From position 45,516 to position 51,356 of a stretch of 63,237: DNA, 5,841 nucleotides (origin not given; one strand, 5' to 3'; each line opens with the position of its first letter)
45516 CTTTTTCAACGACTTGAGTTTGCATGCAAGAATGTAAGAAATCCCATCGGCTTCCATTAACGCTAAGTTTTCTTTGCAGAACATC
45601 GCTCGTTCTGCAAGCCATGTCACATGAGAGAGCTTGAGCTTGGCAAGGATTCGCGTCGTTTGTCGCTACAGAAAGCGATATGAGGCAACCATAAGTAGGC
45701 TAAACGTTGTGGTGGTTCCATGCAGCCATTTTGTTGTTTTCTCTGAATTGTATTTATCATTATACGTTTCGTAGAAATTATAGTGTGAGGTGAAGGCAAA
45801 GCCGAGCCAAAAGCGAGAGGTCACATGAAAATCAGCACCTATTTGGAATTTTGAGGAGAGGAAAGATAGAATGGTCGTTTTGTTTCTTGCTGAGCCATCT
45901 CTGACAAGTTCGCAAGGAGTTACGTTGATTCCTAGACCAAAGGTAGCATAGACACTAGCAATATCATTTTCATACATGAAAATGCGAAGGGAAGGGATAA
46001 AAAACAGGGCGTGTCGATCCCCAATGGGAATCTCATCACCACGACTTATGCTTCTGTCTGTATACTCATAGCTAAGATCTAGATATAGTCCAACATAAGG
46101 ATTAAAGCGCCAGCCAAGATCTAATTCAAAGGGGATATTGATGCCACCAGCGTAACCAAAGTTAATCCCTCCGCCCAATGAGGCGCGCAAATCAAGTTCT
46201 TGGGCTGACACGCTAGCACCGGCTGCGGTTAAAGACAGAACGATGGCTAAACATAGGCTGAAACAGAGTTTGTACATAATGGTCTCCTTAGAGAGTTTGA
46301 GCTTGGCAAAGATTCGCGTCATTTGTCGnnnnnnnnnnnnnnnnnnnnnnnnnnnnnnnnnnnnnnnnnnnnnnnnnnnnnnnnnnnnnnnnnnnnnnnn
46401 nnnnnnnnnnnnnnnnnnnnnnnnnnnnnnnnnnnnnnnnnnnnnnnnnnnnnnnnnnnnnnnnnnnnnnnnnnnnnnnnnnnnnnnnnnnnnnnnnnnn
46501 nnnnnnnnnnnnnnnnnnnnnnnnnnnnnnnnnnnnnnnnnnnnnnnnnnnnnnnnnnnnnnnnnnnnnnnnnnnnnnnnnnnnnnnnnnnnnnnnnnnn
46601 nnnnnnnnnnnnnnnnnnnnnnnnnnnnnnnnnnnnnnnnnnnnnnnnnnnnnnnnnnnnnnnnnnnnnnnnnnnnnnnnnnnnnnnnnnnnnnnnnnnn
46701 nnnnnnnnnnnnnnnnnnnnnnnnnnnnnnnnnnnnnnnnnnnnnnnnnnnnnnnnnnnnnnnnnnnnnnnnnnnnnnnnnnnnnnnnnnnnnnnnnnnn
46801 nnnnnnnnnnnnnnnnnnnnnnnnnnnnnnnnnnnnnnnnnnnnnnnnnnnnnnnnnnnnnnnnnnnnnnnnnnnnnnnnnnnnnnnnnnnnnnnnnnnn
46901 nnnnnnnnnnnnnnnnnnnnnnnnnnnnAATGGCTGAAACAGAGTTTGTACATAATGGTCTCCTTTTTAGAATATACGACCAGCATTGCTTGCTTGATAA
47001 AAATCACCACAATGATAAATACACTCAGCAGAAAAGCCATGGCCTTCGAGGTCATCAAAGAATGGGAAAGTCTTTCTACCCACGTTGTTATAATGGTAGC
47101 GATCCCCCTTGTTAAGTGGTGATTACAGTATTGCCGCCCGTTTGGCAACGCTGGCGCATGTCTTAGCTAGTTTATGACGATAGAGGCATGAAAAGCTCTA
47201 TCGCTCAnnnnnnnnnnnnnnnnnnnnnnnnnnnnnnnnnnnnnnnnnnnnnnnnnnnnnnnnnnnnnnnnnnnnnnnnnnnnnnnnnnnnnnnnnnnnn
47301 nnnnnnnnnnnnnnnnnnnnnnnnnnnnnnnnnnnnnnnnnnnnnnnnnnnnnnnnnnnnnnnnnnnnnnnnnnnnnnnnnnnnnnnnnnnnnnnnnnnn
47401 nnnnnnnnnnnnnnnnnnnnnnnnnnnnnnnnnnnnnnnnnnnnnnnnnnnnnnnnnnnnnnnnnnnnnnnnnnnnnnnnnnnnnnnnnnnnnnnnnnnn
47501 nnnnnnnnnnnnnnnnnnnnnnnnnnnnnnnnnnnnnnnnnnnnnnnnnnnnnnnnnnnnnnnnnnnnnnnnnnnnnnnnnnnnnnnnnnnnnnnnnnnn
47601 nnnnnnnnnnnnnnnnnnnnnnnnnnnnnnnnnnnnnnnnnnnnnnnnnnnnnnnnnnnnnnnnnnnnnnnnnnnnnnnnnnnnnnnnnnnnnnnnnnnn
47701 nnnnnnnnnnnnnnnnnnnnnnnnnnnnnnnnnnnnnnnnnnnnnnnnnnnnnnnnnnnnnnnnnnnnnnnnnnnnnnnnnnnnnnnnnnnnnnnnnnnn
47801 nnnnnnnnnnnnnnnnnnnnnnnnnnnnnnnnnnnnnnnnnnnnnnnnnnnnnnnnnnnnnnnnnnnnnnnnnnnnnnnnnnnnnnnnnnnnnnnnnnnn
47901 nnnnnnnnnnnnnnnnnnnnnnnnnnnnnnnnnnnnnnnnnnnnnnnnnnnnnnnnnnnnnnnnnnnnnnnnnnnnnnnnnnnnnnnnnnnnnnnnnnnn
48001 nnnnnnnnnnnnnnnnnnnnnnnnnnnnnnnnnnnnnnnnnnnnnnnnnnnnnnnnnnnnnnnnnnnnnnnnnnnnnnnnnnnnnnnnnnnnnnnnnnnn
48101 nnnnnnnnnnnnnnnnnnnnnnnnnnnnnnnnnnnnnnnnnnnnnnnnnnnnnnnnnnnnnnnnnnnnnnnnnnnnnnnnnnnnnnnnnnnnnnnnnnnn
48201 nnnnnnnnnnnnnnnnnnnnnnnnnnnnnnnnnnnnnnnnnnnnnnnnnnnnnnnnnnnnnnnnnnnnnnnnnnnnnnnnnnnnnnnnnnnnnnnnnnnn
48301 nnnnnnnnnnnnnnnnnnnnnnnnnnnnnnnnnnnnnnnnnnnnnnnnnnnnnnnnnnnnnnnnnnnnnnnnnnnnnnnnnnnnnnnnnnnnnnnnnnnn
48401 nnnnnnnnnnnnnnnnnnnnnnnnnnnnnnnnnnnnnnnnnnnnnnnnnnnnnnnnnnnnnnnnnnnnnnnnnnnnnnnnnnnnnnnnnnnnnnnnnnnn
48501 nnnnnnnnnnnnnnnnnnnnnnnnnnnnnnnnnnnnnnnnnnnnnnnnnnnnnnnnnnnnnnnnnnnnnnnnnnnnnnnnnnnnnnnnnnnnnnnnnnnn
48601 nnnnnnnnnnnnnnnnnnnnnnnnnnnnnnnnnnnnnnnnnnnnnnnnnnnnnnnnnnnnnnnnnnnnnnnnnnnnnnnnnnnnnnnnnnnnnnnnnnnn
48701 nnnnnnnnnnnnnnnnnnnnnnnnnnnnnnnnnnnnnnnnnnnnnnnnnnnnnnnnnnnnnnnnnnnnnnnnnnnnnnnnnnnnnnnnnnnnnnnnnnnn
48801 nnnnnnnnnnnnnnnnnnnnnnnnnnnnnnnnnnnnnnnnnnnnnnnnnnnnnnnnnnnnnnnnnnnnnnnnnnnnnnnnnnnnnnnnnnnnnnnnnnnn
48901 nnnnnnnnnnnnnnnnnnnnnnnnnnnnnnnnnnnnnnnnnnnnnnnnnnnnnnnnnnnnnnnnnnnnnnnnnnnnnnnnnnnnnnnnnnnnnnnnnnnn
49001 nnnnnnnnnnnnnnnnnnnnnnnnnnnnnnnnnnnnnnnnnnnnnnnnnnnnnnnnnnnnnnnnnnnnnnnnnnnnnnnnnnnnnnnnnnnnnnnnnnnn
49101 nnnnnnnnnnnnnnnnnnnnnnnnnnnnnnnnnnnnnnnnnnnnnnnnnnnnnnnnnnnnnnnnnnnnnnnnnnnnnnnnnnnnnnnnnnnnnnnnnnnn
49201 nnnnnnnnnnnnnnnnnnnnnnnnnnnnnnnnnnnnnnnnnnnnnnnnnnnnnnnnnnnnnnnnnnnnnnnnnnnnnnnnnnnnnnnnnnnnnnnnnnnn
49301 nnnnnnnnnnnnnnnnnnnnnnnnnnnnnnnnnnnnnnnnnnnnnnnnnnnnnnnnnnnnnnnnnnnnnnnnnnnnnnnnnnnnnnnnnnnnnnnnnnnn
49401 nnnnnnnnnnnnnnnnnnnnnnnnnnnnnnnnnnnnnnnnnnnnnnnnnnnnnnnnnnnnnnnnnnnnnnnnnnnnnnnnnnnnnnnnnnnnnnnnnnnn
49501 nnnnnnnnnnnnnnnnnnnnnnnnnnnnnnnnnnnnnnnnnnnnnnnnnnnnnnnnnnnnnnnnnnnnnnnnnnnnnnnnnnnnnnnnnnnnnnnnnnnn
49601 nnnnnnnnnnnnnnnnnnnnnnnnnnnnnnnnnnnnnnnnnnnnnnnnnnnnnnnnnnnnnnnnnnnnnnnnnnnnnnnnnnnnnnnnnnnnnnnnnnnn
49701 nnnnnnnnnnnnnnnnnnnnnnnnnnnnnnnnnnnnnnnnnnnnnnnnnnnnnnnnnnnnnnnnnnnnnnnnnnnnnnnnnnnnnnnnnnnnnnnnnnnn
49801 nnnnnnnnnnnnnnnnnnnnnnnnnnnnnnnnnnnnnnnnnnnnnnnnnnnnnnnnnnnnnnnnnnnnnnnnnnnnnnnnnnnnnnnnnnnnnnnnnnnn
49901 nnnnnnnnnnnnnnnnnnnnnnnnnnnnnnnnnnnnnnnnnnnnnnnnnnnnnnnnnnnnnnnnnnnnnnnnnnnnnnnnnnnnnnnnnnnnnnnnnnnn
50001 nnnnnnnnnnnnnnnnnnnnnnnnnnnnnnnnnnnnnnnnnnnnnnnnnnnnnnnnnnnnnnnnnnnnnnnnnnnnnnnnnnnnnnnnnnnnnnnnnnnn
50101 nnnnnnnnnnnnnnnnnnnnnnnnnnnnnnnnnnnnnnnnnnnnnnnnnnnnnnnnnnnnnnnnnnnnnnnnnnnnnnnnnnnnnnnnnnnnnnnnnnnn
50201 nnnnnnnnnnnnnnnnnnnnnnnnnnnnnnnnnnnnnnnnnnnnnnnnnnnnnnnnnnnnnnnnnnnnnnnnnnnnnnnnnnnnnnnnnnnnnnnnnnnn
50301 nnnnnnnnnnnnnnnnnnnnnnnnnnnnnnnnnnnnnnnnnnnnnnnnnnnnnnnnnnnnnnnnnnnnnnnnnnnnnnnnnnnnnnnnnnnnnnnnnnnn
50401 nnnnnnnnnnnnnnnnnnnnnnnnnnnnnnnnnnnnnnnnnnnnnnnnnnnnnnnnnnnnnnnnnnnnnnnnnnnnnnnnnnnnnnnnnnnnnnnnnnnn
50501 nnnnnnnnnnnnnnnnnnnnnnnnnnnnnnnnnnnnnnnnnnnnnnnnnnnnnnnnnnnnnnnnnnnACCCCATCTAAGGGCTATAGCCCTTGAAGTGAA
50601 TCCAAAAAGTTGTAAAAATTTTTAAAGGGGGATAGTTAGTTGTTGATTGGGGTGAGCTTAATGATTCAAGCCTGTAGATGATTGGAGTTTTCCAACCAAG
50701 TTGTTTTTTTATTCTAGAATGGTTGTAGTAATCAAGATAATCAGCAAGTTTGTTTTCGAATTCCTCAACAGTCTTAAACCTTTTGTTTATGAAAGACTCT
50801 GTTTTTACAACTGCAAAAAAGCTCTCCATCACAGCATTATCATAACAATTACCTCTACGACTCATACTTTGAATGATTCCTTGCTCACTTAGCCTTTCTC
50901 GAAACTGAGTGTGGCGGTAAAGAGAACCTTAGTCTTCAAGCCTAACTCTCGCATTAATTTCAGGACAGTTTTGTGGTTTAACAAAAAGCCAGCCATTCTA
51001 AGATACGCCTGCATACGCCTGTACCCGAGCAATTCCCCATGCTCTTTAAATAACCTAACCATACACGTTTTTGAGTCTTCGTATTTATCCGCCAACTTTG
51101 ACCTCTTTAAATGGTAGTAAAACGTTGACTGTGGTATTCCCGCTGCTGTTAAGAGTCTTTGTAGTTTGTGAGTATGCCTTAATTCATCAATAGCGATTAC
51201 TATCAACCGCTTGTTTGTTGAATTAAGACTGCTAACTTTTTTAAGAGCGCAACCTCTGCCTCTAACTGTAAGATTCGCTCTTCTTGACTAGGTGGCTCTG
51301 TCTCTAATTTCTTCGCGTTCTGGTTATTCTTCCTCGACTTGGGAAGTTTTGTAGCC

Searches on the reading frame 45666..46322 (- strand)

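Call 48: search_protein_families(library=pfam, proteins=[window:45666-46322:-], max_evalue=0.01)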
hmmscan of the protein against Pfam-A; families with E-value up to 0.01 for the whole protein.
window:45666-46322:- (218 aa): 1 family
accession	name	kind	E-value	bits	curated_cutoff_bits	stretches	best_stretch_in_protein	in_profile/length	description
PF13505.12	OMP_b-brl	-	2.7e-09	37.9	28.7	1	26-191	1-164/175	Outer membrane protein beta-barrel domain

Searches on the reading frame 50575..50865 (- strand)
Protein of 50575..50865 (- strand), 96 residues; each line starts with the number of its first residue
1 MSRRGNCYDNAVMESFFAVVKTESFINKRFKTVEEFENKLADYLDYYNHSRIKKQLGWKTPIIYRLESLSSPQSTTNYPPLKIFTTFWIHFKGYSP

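Call 48: search_protein_families(library=pfam, proteins=[window:50575-50865:-], max_evalue=0.01)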
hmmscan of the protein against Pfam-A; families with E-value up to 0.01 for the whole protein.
window:50575-50865:- (96 aa): 2 families
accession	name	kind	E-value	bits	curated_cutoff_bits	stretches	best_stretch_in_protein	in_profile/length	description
PF13333.12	rve_2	-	3.3e-15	56.4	22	1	14-69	1-56/56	Integrase core domain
PF13683.12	rve_3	-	5.5e-13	48.9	26.5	1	1-61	7-67/67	Integrase core domain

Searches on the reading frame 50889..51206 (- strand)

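Call 48: search_protein_families(library=pfam, proteins=[window:50889-51206:-], max_evalue=0.01)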
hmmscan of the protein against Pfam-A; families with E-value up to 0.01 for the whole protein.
window:50889-51206:- (105 aa): 1 family
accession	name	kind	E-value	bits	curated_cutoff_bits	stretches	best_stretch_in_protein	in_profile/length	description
PF13276.12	HTH_21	-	1.2e-14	54.7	28.1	1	46-93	7-55/60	HTH-like domain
